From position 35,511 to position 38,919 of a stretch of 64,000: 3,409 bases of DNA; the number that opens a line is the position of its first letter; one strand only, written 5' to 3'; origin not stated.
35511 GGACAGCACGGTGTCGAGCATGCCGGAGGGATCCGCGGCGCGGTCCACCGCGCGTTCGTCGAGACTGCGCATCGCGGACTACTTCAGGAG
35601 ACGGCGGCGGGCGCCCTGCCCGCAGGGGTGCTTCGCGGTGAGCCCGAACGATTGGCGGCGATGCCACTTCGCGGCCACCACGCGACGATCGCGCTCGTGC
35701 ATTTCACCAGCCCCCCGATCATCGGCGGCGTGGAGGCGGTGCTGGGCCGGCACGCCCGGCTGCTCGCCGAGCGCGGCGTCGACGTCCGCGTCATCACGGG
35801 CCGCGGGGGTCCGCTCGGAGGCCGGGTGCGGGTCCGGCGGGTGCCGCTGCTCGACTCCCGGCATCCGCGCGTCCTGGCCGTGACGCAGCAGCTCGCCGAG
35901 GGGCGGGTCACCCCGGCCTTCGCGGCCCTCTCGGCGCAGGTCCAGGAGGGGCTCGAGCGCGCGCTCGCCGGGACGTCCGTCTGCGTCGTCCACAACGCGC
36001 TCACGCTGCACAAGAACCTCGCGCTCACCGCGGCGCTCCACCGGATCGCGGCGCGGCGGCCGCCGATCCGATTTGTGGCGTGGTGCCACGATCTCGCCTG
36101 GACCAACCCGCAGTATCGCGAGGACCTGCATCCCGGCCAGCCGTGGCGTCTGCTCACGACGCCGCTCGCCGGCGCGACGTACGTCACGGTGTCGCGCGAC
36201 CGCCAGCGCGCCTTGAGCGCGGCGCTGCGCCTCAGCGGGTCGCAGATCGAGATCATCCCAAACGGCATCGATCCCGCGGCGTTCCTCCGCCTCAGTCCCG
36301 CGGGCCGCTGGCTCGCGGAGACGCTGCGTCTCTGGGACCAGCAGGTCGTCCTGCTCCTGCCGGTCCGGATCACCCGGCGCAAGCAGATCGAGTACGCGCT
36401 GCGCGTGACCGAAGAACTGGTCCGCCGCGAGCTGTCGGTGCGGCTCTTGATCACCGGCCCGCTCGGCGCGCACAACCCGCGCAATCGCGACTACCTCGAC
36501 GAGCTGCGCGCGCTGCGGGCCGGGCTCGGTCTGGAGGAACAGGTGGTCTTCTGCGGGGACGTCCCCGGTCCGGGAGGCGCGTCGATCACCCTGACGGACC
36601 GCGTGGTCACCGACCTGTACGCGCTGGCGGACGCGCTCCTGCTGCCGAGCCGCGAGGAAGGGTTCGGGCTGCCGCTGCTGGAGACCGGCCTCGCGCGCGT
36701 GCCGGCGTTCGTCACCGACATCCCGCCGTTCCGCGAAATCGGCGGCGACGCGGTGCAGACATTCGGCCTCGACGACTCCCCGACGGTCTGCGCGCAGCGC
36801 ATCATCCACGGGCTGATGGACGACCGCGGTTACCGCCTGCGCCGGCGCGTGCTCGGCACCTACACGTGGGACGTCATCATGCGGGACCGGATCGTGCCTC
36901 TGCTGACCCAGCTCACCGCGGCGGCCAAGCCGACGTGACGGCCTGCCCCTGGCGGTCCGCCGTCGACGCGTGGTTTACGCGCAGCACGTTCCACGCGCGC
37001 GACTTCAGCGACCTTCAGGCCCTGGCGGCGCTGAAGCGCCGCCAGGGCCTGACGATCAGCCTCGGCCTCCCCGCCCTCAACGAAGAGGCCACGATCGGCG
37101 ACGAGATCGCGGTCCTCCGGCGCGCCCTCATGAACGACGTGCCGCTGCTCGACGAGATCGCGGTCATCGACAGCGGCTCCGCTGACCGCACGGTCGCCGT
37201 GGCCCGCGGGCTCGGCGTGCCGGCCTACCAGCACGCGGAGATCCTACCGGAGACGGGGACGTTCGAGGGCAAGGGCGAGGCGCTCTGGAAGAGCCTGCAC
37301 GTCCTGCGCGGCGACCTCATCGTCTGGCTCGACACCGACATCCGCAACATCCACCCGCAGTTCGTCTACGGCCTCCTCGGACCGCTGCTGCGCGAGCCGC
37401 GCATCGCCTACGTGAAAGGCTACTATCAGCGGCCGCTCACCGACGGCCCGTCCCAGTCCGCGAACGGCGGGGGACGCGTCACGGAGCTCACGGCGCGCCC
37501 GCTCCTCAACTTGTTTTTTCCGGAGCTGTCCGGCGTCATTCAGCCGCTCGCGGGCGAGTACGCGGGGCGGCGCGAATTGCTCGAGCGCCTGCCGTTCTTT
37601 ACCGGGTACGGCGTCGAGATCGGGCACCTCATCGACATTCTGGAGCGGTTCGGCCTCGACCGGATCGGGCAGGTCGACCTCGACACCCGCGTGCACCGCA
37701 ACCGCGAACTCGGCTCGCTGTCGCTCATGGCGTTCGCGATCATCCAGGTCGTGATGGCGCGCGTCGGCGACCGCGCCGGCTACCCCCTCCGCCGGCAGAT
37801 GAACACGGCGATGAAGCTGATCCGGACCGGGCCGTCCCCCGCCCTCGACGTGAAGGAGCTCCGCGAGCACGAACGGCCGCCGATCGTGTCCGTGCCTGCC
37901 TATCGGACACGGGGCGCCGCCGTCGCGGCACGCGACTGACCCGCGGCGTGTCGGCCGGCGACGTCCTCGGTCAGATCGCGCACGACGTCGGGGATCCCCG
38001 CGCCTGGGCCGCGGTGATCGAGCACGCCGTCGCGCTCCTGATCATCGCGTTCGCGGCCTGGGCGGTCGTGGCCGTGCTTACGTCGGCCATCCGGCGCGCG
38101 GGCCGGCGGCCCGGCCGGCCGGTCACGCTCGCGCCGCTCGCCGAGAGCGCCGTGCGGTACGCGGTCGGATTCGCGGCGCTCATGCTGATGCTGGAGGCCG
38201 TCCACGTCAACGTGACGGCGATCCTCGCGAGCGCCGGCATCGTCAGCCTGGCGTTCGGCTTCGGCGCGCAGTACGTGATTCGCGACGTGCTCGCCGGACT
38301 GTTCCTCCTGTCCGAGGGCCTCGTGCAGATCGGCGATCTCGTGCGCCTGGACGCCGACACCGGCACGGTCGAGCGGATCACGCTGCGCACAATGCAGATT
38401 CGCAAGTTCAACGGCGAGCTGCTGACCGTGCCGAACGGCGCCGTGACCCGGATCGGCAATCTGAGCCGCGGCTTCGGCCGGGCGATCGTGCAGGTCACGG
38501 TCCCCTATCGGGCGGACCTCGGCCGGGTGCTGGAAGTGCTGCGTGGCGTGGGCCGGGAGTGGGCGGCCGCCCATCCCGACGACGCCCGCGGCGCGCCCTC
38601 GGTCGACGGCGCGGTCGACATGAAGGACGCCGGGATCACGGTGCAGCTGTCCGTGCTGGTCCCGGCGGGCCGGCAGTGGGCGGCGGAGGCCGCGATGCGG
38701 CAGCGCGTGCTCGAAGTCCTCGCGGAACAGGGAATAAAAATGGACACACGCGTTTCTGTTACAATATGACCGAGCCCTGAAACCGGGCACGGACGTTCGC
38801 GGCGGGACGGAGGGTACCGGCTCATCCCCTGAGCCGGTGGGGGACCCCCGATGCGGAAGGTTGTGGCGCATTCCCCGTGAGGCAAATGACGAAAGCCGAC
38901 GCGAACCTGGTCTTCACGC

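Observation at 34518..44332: Glucosylglycerate-primed alpha-glucan (MGLP-like) biosynthesis locus: PGI/PMI, GT4, gpgS (GTGA-coupled), MscS, GH57, glgC, GH57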

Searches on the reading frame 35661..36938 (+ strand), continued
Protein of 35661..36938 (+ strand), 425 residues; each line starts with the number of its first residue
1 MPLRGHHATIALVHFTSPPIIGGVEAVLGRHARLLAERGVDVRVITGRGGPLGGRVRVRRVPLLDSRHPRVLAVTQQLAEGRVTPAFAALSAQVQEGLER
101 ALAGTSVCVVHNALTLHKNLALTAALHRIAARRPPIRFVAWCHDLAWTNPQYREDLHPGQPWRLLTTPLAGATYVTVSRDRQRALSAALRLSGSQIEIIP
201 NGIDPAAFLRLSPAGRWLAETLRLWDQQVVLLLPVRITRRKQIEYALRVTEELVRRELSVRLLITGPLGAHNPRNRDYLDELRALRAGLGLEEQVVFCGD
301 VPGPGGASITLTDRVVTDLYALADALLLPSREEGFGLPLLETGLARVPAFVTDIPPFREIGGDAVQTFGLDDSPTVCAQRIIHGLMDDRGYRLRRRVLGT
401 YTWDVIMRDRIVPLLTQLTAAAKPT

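Call 68: search_protein_families(library=pfam, proteins=[L012:762-2420:-, L012:9095-9820:+, L012:10052-11956:+, L014:5702-7525:+, L014:7344-8237:+, L014:13554-14888:-, L014:4795-5637:+, L014:18242-19510:+, L011:3365-5869:+, L006:6600-8420:+], max_evalue=0.00001)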
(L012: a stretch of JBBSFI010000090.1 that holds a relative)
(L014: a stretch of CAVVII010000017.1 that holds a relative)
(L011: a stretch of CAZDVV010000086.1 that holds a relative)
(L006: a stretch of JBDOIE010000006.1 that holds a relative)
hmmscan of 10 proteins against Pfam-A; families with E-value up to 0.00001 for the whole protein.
L012:762-2420:- (552 aa): 4 families
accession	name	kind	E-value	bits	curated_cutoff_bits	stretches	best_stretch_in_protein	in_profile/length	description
PF00571.33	CBS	-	8.4e-21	74.5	24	2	68-116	1-49/57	CBS domain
PF07085.17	DRTGG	-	4.1e-19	68.8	25.2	1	141-244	1-101/105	DRTGG domain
PF01368.27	DHH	-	1.1e-18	68.1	28.1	1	2-383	1-124/125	DHH family, N-terminal domain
PF02833.19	DHHA2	-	1.6e-15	58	27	1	421-542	2-125/126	DHHA2 domain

L012:9095-9820:+ (241 aa): 1 family
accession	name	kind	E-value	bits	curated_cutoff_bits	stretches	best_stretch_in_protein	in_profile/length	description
PF07963.17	N_methyl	-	1.3e-08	34.5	21.2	1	3-28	2-27/27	Prokaryotic N-terminal methylation motif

L012:10052-11956:+ (634 aa): 6 families
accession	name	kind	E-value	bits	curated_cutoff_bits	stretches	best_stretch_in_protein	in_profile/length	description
PF07631.16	PSD4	-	5.4e-43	147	23.3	1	286-414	1-128/128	Protein of unknown function (DUF1592)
PF07627.16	PSCyt3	-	3.8e-36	123.7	27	1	432-531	1-97/98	Protein of unknown function (DUF1588)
PF07626.16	PSD3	-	4.1e-23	82.1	23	1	137-199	2-63/65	Protein of unknown function (DUF1587)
PF07624.16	PSD2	-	1.6e-22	79.4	25.8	1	546-618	2-74/74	Protein of unknown function (DUF1585)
PF07637.16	PSD5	-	1.1e-19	71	34.2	1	218-274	6-62/62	Protein of unknown function (DUF1595)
PF07635.16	PSCyt1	-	2e-07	31.9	22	1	51-97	1-58/59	Planctomycete cytochrome C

L014:5702-7525:+ (607 aa): 2 families
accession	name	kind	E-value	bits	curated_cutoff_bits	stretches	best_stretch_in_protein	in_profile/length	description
PF02574.22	S-methyl_trans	-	2.4e-63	215.1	22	1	14-284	3-283/283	Homocysteine S-methyltransferase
PF02219.23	MTHFR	-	3.1e-31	109.2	24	1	317-580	4-263/287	Methylenetetrahydrofolate reductase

L014:7344-8237:+ (297 aa): 1 family
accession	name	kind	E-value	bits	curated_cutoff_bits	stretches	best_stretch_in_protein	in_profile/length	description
PF09335.16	VTT_dom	-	3.7e-28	98.9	33.9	1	123-241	1-122/123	VTT domain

L014:13554-14888:- (444 aa): 3 families
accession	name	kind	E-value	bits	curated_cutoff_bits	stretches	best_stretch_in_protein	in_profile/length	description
PF02601.20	Exonuc_VII_L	-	2.1e-94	317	35.9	1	122-422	1-297/315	Exonuclease VII, large subunit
PF13742.12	tRNA_anti_2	-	1.7e-31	108.7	27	1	5-98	1-94/95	OB-fold nucleic acid binding domain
PF01336.31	tRNA_anti-codon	-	4.9e-12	46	27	1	25-96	1-70/75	OB-fold nucleic acid binding domain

L014:4795-5637:+ (280 aa): 1 family
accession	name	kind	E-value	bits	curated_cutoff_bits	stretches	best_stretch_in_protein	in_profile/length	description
PF02569.21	Pantoate_ligase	-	1.1e-98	330.1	20.7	1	4-277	3-267/268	Pantoate-beta-alanine ligase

L014:18242-19510:+ (422 aa): 1 family
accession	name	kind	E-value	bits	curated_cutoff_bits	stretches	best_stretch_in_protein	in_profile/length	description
PF00999.27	Na_H_Exchanger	-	7.2e-56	190.1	26.2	1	19-401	5-369/375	Sodium/hydrogen exchanger, transmembrane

L011:3365-5869:+ (834 aa): 3 families
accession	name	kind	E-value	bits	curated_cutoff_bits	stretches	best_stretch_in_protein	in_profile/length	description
PF02867.20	Ribonuc_red_lgC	-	2.5e-146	488.8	23.9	1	187-657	1-523/523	Ribonucleotide reductase, barrel domain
PF00317.26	Ribonuc_red_lgN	-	4.8e-27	94.3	28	1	103-184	2-77/77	Ribonucleotide reductase, all-alpha domain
PF12637.14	TSCPD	-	7.3e-22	77.9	22.8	1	696-787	6-87/88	TSCPD domain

L006:6600-8420:+ (607 aa): 4 families
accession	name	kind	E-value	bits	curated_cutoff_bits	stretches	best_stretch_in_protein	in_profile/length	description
PF22422.2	MGH1-like_GH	-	1.4e-76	258.8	27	1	269-590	1-356/356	Mannosylglycerate hydrolase MGH1-like glycoside hydrolase domain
PF03200.22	Glyco_hydro_63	-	1.3e-15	57.6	22.4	1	383-594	230-487/492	Glycosyl hydrolase family 63 C-terminal domain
PF01204.24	Trehalase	-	2.1e-12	47.1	21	1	405-595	308-505/512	Trehalase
PF17389.8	Bac_rhamnosid6H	-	1.4e-06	28.3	24.5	1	278-453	53-218/339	Bacterial alpha-L-rhamnosidase 6 hairpin glycosidase domain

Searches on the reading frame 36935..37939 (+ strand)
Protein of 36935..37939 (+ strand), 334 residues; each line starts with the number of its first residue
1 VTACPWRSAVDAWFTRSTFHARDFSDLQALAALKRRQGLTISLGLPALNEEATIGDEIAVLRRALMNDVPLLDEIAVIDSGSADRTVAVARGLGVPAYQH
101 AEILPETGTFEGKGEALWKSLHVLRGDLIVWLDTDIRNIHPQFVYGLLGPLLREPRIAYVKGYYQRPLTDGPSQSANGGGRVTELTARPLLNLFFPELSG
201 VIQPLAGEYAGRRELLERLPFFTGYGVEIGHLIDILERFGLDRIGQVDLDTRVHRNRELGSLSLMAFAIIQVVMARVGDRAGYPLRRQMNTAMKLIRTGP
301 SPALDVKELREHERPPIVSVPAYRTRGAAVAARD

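Call 6: search_protein_families(library=pfam, proteins=[window:36935-37939:+])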
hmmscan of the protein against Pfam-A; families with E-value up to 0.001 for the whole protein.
window:36935-37939:+ (334 aa): 2 families
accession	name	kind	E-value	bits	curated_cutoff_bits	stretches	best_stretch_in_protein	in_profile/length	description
PF00535.33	Glycos_transf_2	-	2.4e-10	41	23.3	1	43-164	2-117/168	Glycosyl transferase family 2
PF09488.16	Osmo_MPGsynth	-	0.00088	18.6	27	0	180-244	219-283/381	Mannosyl-3-phosphoglycerate synthase (osmo_MPGsynth)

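Call 7: search_protein_families(library=ncbifam, proteins=[window:36935-37939:+])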
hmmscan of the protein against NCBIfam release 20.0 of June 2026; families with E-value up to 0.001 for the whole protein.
window:36935-37939:+ (334 aa): 5 families
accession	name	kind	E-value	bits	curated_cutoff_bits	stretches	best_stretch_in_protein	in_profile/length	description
NF010496.0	PRK13915.1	equivalog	3.6e-113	377.7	262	1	9-320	4-305/307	glucosyl-3-phosphoglycerate synthase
NF040724.1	GpgS_Meth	equivalog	4.9e-10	38.8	700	1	109-261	118-279/402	glucosyl-3-phosphoglycerate synthase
TIGR04182.1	glyco_TIGR04182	equivalog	2.1e-08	33.9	325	1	45-153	6-99/293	S-layer glycoprotein N-glycosyltransferase AglJ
TIGR03937.1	PgaC_IcaA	equivalog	3.8e-05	22.8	422.3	1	28-162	34-161/407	poly-beta-1,6-N-acetyl-D-glucosamine synthase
TIGR04283.1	glyco_like_mftF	equivalog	0.00028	20.6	182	1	42-96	2-52/221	TIGR04283 family arsenosugar biosynthesis glycosyltransferase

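Call 32: search_solved_structures(query=window:36935-37939:+, max_evalue=0.001, show_alignments=1)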
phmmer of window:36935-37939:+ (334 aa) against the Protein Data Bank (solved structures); distinct sequences matched with E-value up to 0.001: 8.
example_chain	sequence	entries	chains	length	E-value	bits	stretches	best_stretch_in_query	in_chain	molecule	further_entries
3f1y_A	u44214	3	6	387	1.6e-70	241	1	11-279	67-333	Mannosyl-3-phosphoglycerate synthase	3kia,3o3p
7pdo_A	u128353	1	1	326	3.1e-66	226.9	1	29-278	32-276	Glucosyl-3-phosphoglycerate synthase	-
7p5l_A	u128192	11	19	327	3.1e-66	226.9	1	29-278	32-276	Glucosyl-3-phosphoglycerate synthase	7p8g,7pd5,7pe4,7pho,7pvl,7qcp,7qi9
4y6n_A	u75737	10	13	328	1.6e-63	218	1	35-278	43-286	Glucosyl-3-phosphoglycerate synthase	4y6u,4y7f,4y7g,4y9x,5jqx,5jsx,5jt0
3e25_A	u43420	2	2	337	1.7e-63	217.9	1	35-278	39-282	Putative uncharacterized protein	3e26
4ddz_A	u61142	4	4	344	1.8e-63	217.8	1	35-278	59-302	GLUCOSYL-3-PHOSPHOGLYCERATE SYNTHASE (GpgS) | Glucosyl-3-phosphoglycerate synthase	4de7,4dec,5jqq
3ckj_A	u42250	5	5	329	3e-63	217.1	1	32-278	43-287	Putative uncharacterized protein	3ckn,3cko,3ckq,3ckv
2zu7_A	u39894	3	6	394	1.8e-05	27.2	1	100-241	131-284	Mannosyl-3-phosphoglycerate synthase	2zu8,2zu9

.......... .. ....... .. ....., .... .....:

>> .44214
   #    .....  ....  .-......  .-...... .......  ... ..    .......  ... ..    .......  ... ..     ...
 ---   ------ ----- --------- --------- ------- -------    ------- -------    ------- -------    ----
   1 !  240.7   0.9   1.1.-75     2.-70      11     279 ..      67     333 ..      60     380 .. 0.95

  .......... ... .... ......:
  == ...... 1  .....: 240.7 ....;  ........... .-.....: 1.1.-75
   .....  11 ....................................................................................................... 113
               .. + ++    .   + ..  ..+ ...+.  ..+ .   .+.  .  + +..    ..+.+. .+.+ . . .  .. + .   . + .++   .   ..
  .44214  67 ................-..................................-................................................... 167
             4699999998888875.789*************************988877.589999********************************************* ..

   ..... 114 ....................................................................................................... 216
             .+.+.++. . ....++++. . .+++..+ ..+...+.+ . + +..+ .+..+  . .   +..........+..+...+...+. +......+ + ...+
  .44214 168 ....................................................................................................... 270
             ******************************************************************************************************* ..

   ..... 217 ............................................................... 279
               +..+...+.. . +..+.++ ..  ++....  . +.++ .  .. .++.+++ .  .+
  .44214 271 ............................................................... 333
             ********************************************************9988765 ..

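Call 46: list_cluster_members(proteins=[window:36935-37939:+, window:20576-21835:-, window:40606-41850:+, window:30102-31457:+])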
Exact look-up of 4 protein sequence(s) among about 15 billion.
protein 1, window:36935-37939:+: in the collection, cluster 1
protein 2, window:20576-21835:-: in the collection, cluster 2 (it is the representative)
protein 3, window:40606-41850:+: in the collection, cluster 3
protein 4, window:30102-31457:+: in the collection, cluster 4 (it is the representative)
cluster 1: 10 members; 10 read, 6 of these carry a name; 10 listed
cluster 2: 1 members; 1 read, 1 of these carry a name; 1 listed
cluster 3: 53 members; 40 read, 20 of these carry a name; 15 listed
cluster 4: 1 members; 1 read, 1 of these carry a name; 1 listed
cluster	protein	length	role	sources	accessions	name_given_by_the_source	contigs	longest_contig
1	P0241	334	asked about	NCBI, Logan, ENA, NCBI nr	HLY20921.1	MAG TPA: glucosyl-3-phosphoglycerate synthase [bacterium] | glucosyl-3-phosphoglycerate synthase [bacterium]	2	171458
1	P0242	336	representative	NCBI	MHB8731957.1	MAG: glucosyl-3-phosphoglycerate synthase [bacterium]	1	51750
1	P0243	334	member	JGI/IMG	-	glucosyl-3-phosphoglycerate synthase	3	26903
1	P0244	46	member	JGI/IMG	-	hypothetical protein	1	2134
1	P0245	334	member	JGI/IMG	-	glucosyl-3-phosphoglycerate synthase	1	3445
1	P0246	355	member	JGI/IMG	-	glucosyl-3-phosphoglycerate synthase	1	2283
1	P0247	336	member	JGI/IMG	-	-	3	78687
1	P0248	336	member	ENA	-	-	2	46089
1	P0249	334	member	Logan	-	-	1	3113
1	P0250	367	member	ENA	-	-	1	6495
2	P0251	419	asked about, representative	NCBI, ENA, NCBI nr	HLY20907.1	MAG TPA: transcription termination factor Rho [bacterium] | transcription termination factor Rho [bacterium]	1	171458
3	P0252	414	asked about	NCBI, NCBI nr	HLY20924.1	MAG TPA: glucose-1-phosphate adenylyltransferase [bacterium] | glucose-1-phosphate adenylyltransferase [bacterium]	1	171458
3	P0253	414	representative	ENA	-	-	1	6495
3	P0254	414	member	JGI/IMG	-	glucose-1-phosphate adenylyltransferase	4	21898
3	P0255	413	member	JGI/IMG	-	glucose-1-phosphate adenylyltransferase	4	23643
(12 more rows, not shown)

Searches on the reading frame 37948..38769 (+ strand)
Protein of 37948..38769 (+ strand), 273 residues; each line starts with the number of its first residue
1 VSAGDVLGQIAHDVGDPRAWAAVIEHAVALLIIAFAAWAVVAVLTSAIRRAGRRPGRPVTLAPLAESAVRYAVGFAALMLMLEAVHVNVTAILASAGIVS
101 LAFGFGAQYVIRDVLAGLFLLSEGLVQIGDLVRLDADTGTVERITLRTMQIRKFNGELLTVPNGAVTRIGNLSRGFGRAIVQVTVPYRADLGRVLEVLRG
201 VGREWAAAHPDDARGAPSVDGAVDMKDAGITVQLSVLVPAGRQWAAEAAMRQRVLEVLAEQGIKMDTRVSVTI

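Call 6: search_protein_families(library=pfam, proteins=[window:37948-38769:+])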
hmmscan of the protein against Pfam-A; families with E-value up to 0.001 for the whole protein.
window:37948-38769:+ (273 aa): 2 families
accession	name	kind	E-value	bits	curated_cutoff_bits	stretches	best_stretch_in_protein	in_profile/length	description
PF00924.24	MS_channel_2nd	-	3.4e-16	59.5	20.2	1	110-174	2-68/68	Mechanosensitive ion channel, beta-domain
PF21088.3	MS_channel_1st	-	1.6e-07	31.6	23.1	1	69-108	3-42/42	Mechanosensitive ion channel, transmembrane helices 2/3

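Call 7: search_protein_families(library=ncbifam, proteins=[window:37948-38769:+])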
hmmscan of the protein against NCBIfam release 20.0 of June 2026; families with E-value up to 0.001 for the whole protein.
window:37948-38769:+ (273 aa): 6 families
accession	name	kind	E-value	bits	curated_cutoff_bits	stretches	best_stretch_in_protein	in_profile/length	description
NF047601.1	MscSThanab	equivalog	2e-42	145.6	500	1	59-265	62-267/280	small-conductance mechanosensitive channel MscS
NF008542.0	PRK11465.1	equivalog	2.3e-27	95.6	596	1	26-268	469-718/741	mechanosensitive channel protein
NF008438.0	PRK11281.1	equivalog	2e-11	42.4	991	1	99-199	912-1016/1113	mechanosensitive channel MscK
NF007662.0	PRK10334.1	subfamily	1.2e-09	37.8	321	1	22-199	29-206/286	small-conductance mechanosensitive channel MscS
NF008180.0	PRK10929.1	equivalog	2.3e-07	29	809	1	99-199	909-1013/1109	miniconductance mechanosensitive channel MscM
NF047602.1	MscsSHelicob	equivalog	4.2e-06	26.4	400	1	78-201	62-188/260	small-conductance mechanosensitive channel MscS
